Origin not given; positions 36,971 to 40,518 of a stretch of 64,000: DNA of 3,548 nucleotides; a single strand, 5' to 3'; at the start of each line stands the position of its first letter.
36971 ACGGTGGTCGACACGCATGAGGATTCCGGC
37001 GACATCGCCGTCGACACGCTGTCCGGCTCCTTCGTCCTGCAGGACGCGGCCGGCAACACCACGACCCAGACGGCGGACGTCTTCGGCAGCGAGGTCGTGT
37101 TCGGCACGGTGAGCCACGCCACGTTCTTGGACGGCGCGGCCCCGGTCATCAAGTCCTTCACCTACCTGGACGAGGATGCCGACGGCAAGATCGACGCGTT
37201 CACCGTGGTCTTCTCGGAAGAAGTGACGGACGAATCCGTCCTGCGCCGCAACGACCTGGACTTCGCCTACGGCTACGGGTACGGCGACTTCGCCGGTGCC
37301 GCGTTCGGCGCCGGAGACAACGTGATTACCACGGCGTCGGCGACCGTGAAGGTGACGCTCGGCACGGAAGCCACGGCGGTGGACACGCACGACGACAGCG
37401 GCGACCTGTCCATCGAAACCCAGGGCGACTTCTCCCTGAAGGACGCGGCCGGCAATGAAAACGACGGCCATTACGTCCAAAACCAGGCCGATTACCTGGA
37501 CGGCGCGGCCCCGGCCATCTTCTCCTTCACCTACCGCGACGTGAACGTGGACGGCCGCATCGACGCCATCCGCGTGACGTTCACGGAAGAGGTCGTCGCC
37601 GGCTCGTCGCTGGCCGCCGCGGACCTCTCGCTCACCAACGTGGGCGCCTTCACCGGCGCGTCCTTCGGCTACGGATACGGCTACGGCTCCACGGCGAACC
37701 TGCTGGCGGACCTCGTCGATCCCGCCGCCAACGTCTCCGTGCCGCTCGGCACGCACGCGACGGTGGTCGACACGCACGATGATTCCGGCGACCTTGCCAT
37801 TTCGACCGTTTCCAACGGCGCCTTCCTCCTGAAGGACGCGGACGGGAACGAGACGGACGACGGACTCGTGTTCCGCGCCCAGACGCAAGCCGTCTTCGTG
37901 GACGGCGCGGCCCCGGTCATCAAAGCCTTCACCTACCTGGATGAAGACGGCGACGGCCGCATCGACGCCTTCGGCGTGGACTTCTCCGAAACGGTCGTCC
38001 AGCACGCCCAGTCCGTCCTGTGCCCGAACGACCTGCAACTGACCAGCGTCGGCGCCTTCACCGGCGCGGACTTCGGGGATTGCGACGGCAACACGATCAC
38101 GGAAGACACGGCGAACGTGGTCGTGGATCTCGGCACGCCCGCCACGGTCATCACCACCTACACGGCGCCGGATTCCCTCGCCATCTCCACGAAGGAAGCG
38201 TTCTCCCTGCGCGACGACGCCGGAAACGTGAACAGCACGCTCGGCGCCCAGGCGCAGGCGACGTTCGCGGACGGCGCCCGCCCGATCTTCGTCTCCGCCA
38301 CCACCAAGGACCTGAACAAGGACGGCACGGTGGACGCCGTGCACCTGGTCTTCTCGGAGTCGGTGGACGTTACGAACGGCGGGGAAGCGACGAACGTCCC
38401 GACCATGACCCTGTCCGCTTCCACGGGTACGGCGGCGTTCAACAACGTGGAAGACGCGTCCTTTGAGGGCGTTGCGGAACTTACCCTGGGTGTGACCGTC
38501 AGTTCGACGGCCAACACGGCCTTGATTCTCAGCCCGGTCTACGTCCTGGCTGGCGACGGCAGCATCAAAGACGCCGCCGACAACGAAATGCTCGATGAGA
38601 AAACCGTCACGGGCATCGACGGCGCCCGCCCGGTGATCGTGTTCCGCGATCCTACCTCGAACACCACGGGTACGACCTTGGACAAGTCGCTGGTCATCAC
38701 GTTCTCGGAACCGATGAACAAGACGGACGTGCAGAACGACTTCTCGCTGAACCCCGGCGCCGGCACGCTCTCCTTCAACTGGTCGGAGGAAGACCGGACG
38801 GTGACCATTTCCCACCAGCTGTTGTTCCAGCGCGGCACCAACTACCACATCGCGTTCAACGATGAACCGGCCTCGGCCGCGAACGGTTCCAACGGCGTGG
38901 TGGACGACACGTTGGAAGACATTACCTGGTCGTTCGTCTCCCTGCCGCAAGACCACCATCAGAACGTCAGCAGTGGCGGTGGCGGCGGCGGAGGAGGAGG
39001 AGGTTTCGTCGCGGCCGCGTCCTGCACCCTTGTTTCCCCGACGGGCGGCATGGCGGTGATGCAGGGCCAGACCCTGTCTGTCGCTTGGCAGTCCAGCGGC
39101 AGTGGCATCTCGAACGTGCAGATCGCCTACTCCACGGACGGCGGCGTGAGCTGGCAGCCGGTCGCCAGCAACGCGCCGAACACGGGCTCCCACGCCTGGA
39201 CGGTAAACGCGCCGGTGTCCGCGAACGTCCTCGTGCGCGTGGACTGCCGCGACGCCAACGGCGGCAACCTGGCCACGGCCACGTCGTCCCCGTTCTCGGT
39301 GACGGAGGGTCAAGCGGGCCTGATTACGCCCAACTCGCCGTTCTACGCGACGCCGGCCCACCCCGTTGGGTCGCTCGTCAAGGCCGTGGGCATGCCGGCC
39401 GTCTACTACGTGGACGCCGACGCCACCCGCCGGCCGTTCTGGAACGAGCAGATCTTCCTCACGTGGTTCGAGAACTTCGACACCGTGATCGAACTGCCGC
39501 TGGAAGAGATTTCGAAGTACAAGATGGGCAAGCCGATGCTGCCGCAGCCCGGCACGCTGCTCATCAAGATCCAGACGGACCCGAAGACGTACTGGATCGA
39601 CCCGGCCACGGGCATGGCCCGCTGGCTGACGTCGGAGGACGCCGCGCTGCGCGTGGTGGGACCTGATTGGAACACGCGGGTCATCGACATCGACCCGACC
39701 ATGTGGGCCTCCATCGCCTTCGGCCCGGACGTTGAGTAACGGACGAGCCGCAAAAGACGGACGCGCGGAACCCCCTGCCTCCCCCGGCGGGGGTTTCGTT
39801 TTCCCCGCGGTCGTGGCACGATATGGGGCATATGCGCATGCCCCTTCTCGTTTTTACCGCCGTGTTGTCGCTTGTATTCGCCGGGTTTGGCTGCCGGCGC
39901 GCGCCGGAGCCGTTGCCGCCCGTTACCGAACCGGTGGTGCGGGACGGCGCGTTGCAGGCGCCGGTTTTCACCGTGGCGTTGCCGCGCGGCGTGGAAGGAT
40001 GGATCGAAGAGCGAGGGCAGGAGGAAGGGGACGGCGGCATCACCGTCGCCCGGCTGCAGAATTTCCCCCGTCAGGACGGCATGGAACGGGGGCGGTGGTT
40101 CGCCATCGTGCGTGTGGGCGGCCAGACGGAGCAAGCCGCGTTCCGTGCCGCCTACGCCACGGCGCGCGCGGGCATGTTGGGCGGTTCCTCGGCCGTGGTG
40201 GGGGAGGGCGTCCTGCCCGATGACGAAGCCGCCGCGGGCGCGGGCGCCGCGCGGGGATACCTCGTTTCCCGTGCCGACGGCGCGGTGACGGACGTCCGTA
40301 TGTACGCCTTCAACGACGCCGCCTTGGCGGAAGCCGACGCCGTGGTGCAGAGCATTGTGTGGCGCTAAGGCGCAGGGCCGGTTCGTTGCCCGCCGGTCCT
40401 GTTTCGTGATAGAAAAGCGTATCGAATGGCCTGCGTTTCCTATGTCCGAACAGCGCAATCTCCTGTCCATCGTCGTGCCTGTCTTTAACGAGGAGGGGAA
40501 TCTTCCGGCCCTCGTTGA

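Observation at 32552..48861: Gly-Tyr (GYGYGYG) inserts and poly-Gly hinges punctuate the giant surface proteins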

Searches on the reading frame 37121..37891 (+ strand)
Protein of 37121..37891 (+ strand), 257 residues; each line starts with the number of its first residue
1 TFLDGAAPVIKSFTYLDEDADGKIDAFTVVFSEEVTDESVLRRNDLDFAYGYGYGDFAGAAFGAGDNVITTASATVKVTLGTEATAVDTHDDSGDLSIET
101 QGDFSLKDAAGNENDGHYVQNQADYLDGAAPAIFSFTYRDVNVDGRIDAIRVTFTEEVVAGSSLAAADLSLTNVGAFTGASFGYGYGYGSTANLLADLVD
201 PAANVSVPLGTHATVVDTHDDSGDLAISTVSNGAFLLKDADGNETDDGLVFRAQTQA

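Call 46: predict_structure(alignment_id=A1)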
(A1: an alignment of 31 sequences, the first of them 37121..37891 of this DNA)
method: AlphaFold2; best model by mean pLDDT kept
length: 257 residues; sequences in the alignment: 31
mean_pLDDT: 69.0   pTM: 0.66
mean pLDDT of the five models: 69.0, 68.2, 68.2, 68.0, 67.3
residues with pLDDT >= 90: 2; 70-90: 133; 50-70: 88; < 50: 34
segments of 3 or more residues with pLDDT < 50: 42-50, 58-68, 185-188, 252-257
pLDDT, mean of each block of 10 residues (from residue 1): 78 77 76 72 46 51 44 68 64 62 73 69 68 81 79 87 85 67 59 81 85 64 63 74 69 44
secondary structure, 60 per line:
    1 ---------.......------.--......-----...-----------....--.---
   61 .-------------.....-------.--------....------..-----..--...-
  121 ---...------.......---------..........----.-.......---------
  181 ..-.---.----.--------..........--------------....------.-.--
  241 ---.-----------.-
elements in order: E10-16 E26-31 E51-54 E75-79 E96-99 E117-119 E124-126 E133-139 E149-158 E169-171 E202-211 E226-229

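Call 49: fold_search(model_id=the predicted structure, library=pdb)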
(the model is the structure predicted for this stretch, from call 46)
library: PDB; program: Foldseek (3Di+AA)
matches with E <= 10: 561; with E <= 0.001: 2
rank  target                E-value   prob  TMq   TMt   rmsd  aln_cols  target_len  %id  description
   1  4uic                  6.5e-04  0.97  0.29  0.12  19.9       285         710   16  Crystal structure of the S-layer protein rSbsC(31-844) (released 2016-04-13)
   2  9gos                  6.9e-04  0.99  0.30  0.04  11.4       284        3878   14  CryoEM structure of the native Chlamydomonas reinhardtii Flagella Membrane Glycoprotein 1B. (released 2025-05-07)
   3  2ra1                  3.6e-03  0.97  0.29  0.19  11.5       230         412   16  Crystal structure of the N-terminal part of the bacterial S-layer protein SbsC (released 2008-08-19)
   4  3hhr_B                5.6e-03  0.72  0.22  0.27  13.9       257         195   10  HUMAN GROWTH HORMONE AND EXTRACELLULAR DOMAIN OF ITS RECEPTOR: CRYSTAL STRUCTURE OF THE COMPLEX (released 1994-04-30)
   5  6cwt_D                5.9e-03  0.44  0.19  0.21  14.1       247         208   10  Hepatitis B core-antigen in complex with Fab e21 (released 2018-08-29)
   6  8za9_E                1.0e-02  0.51  0.23  0.15  12.6       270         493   11  Cryo-EM structure of HBMBPP-BTN2A1-BTN3A1 complex (released 2025-04-30)
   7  6u6t_B                1.1e-02  0.69  0.23  0.22  10.9       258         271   10  Neuronal growth regulator 1 (NEGR1) (released 2020-08-12)
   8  1ebp_A                1.3e-02  0.47  0.22  0.25  12.6       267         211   11  COMPLEX BETWEEN THE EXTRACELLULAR DOMAIN OF ERYTHROPOIETIN (EPO) RECEPTOR [EBP] AND AN AGONIST PEPTIDE [EMP1] (released 1997-07-29)
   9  6u6t_A                1.6e-02  0.57  0.22  0.21  11.4       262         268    9  Neuronal growth regulator 1 (NEGR1) (released 2020-08-12)
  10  8za9_G                2.0e-02  0.33  0.20  0.14  12.4       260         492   10  Cryo-EM structure of HBMBPP-BTN2A1-BTN3A1 complex (released 2025-04-30)
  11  5uv6_A                2.5e-02  0.60  0.25  0.24   9.8       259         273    8  Crystal structure of human Opioid Binding Protein/Cell Adhesion Molecule Like (OPCML) (released 2018-03-21)
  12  8u31_B                2.5e-02  0.16  0.17  0.19  16.0       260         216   14  Crystal structure of PD-1 in complex with a Fab (released 2024-06-19)
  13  5vod_L                2.9e-02  0.16  0.18  0.20  16.1       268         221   11  Crystal structure of HCMV Pentamer in complex with neutralizing antibody 9I6 (released 2017-07-05)
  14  7yms_F                3.1e-02  0.13  0.16  0.18  16.4       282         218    8  Cryo-EM structure of Coxsackievirus A16 in complex with a neutralizing antibody 9B5 (released 2022-08-24)
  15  1kf9_B                3.5e-02  0.30  0.19  0.23  13.2       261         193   10  PHAGE DISPLAY DERIVED VARIANT OF HUMAN GROWTH HORMONE COMPLEXED WITH TWO COPIES OF THE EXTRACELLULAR DOMAIN OF ITS REC (released 2002-11-20)
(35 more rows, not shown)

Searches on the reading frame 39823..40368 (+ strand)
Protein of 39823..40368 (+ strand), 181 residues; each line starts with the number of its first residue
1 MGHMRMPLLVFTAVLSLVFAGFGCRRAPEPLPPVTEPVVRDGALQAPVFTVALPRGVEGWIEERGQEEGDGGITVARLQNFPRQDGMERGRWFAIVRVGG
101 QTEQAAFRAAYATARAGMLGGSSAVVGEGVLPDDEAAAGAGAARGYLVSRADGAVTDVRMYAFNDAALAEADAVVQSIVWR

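Call 31: search_protein_families(library=pfam, proteins=[window:39823-40368:+], max_evalue=0.001)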
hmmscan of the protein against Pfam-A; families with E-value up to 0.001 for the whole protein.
window:39823-40368:+ (181 aa): 0 families

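Call 96: search_protein_families(library=pfam, proteins=[window:39823-40368:+], max_evalue=0.1)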
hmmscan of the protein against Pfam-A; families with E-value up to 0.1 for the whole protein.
window:39823-40368:+ (181 aa): 0 families
